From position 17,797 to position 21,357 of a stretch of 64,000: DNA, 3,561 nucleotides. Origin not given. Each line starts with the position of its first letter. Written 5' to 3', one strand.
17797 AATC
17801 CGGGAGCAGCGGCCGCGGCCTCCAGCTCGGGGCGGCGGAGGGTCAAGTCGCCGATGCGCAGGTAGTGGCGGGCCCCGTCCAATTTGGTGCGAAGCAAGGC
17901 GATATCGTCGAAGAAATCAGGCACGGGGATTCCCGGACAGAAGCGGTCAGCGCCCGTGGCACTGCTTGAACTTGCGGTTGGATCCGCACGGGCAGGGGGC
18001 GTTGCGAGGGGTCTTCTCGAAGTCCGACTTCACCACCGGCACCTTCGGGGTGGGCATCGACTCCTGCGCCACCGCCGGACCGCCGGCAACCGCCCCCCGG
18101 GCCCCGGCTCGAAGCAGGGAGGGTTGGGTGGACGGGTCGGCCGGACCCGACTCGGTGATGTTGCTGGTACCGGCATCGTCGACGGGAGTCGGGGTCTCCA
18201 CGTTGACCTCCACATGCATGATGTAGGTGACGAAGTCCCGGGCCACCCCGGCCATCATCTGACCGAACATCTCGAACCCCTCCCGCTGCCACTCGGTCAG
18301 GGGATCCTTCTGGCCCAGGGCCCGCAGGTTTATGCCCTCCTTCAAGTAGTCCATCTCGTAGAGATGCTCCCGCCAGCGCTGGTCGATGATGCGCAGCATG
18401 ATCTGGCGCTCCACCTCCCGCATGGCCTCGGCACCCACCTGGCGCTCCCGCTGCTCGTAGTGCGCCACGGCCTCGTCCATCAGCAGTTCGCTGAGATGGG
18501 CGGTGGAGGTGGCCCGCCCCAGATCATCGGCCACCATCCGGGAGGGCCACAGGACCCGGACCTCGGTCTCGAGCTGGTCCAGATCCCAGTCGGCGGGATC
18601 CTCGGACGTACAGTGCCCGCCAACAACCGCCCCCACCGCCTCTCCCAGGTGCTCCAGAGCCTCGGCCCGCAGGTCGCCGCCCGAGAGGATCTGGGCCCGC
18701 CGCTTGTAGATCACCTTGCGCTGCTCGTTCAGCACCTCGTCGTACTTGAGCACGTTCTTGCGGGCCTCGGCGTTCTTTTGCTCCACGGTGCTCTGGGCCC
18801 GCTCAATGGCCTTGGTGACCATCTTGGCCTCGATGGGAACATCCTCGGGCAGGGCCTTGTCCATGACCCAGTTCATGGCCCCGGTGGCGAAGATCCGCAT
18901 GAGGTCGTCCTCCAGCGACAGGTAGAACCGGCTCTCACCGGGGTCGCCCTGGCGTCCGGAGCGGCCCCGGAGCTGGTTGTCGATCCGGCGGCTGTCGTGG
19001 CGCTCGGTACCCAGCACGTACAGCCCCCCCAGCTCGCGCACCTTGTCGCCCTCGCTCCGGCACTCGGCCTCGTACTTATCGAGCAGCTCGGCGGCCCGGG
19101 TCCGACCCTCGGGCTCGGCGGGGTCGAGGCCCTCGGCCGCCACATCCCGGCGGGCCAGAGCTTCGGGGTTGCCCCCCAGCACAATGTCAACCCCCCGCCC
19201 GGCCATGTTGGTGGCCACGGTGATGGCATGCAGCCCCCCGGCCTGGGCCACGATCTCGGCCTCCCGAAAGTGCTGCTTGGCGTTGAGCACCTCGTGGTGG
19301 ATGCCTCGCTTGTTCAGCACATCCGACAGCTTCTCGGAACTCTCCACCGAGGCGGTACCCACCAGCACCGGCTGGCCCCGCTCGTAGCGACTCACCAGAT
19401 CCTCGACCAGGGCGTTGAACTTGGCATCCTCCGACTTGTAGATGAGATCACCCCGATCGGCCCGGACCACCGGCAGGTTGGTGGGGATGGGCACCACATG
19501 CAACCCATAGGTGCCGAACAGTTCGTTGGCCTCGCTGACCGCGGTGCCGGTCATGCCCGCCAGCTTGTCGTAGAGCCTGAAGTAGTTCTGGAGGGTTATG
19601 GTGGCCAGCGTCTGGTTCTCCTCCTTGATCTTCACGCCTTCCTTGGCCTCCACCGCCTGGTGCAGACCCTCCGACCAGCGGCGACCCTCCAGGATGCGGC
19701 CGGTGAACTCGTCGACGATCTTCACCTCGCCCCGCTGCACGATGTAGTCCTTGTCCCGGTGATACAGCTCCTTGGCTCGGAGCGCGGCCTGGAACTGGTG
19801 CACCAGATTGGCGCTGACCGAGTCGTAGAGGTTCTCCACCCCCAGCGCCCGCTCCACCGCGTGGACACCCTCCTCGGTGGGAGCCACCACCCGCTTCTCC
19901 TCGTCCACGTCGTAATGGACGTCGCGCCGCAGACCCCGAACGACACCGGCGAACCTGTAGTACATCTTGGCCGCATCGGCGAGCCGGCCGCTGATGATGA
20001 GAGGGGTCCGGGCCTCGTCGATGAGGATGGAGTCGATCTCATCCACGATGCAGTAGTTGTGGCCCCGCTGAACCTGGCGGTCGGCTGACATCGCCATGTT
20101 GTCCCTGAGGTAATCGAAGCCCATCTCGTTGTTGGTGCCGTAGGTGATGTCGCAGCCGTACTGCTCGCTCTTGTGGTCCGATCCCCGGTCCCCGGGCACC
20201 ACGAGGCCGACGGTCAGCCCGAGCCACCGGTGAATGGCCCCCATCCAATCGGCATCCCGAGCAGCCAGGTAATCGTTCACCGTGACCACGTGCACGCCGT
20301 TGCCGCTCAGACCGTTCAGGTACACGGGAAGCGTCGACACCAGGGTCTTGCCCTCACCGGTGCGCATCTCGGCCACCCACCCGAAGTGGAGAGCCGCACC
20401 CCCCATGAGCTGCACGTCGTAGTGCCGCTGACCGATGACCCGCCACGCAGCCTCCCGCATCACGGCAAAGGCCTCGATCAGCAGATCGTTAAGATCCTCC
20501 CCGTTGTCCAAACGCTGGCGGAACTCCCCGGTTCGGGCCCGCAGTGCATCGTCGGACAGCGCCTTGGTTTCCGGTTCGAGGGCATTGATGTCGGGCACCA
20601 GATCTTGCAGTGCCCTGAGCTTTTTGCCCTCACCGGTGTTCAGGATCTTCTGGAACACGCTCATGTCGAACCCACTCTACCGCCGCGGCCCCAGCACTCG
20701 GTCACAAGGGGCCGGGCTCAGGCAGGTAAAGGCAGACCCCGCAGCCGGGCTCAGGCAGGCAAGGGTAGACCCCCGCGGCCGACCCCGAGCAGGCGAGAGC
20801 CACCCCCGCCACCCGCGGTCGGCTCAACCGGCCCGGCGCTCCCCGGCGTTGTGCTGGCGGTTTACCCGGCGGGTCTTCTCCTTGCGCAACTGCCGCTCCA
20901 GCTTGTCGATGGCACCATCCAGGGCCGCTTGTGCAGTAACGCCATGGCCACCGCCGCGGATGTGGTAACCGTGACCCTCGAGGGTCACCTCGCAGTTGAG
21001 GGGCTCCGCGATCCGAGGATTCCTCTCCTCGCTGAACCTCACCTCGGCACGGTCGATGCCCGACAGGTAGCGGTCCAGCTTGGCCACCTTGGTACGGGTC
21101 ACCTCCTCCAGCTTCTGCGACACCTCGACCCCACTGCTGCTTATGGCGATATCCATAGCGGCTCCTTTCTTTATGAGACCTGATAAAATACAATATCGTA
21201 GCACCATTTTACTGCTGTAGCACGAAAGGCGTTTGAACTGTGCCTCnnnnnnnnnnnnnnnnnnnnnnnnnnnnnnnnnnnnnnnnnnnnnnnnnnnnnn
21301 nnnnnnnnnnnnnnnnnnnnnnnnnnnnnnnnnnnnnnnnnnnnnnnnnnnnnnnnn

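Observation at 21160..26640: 5.5-kb low-GC island inserted into the conserved hpf-comF junction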

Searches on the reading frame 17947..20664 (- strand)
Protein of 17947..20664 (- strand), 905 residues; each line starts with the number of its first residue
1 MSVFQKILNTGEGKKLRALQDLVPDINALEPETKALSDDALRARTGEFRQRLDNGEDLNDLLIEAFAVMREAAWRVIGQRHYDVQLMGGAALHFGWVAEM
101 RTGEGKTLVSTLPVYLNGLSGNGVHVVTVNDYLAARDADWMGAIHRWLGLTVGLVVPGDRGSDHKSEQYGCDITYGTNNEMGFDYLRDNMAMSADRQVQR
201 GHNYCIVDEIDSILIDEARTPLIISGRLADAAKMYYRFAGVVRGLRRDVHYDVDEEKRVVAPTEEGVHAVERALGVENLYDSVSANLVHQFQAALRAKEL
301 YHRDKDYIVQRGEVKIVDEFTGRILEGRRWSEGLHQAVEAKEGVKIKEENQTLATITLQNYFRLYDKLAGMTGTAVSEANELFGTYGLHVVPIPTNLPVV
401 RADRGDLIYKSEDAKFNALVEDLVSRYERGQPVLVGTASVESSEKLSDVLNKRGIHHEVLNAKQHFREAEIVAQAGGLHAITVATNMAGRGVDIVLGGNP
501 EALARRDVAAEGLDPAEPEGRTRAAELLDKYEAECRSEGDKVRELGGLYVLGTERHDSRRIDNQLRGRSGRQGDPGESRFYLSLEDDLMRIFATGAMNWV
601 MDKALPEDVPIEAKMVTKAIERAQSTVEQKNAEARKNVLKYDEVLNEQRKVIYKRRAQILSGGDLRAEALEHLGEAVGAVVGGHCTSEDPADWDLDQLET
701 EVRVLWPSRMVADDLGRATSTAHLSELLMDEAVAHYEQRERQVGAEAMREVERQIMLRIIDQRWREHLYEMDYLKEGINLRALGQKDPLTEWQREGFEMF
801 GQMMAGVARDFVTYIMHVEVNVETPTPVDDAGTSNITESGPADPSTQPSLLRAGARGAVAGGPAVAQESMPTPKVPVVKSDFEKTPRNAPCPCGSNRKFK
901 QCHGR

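Call 6: search_protein_families(library=pfam, proteins=[window:17947-20664:-], max_evalue=0.01)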
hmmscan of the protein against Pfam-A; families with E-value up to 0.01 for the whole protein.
window:17947-20664:- (905 aa): 7 families
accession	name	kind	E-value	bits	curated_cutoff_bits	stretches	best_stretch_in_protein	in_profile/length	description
PF07517.20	SecA_DEAD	-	1e-121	406.1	24.6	1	5-382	2-289/290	SecA DEAD-like domain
PF21090.3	P-loop_SecA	-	3.4e-86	288.5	27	1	398-604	1-200/205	SecA P-loop domain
PF07516.18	SecA_SW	-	2.8e-65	220.6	26.7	1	610-819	1-200/200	SecA Wing and Scaffold domain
PF01043.26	SecA_PP_bind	-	1.2e-39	135.8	23.5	1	232-339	3-110/110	SecA preprotein cross-linking domain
PF02810.21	SEC-C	-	1.1e-08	35.2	20.4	1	887-905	1-19/19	SEC-C motif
PF00270.35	DEAD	-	4.4e-05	23.7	26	1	97-215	18-131/167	DEAD/DEAH box helicase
PF00271.37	Helicase_C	-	0.004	17.8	23.5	0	415-494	2-81/110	Helicase conserved C-terminal domain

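Call 15: find_encoding_contigs(protein=window:17947-20664:-, flank=10000, max_places=10)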
Protein window:17947-20664:- (905 aa): 2 contigs read that carry it; 1 place shown.
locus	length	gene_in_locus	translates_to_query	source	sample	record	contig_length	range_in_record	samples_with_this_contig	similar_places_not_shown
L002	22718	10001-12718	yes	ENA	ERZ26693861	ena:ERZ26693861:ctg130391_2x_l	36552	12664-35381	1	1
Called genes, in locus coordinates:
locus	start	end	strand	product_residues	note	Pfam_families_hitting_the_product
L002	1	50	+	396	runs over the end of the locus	PF20511:PMI_typeI_cat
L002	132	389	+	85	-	PF03966:Trm112p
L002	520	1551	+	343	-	PF01380:SIS (weak), PF10432:bact-PGI_C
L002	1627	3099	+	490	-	PF05221:AdoHcyase, PF00670:AdoHcyase_NAD, PF02826:2-Hacid_dh_C (weak)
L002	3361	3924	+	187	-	PF00156:Pribosyltran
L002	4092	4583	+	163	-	-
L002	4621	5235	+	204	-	-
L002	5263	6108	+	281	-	-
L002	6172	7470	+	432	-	PF01471:PG_binding_1 (weak)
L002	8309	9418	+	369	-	PF12704:MacB_PCD, PF02687:FtsX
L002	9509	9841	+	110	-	PF02482:Ribosomal_S30AE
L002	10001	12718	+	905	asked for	PF07517:SecA_DEAD, PF01043:SecA_PP_bind, PF21090:P-loop_SecA, PF07516:SecA_SW, PF02810:SEC-C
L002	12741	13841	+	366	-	PF03462:PCRF, PF00472:RF-1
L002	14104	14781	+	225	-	PF13191:AAA_16 (weak), PF00005:ABC_tran, PF13304:AAA_21 (faint)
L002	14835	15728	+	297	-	PF18075:FtsX_ECD, PF02687:FtsX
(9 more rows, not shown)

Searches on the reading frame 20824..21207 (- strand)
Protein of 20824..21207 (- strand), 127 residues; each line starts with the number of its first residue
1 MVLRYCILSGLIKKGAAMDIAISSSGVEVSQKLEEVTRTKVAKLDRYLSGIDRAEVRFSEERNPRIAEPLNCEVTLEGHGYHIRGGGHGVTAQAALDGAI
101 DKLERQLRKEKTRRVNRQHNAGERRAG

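Call 6: search_protein_families(library=pfam, proteins=[window:20824-21207:-], max_evalue=0.01)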
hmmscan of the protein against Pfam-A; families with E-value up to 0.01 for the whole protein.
window:20824-21207:- (127 aa): 1 family
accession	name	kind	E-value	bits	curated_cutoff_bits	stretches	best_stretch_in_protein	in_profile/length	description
PF02482.25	Ribosomal_S30AE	-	8.5e-19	68.5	23.7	1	20-114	1-87/88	Sigma 54 modulation protein / S30EA ribosomal protein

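Call 41: search_protein_families(library=ncbifam, proteins=[window:20824-21156:-], max_evalue=0.01)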
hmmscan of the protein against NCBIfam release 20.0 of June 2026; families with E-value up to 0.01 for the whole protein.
window:20824-21156:- (110 aa): 3 families
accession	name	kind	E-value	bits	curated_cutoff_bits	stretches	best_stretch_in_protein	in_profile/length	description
TIGR00741.1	yfiA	equivalog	2.9e-19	69.4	40.9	1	1-103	1-101/102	ribosome hibernation-promoting factor, HPF/YfiA family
NF007780.0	PRK10470.1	equivalog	1e-10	41.8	125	1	1-96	1-91/95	ribosome hibernation promoting factor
NF007654.0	PRK10324.1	equivalog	0.0063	17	158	1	1-101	1-96/113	ribosome-associated translation inhibitor RaiA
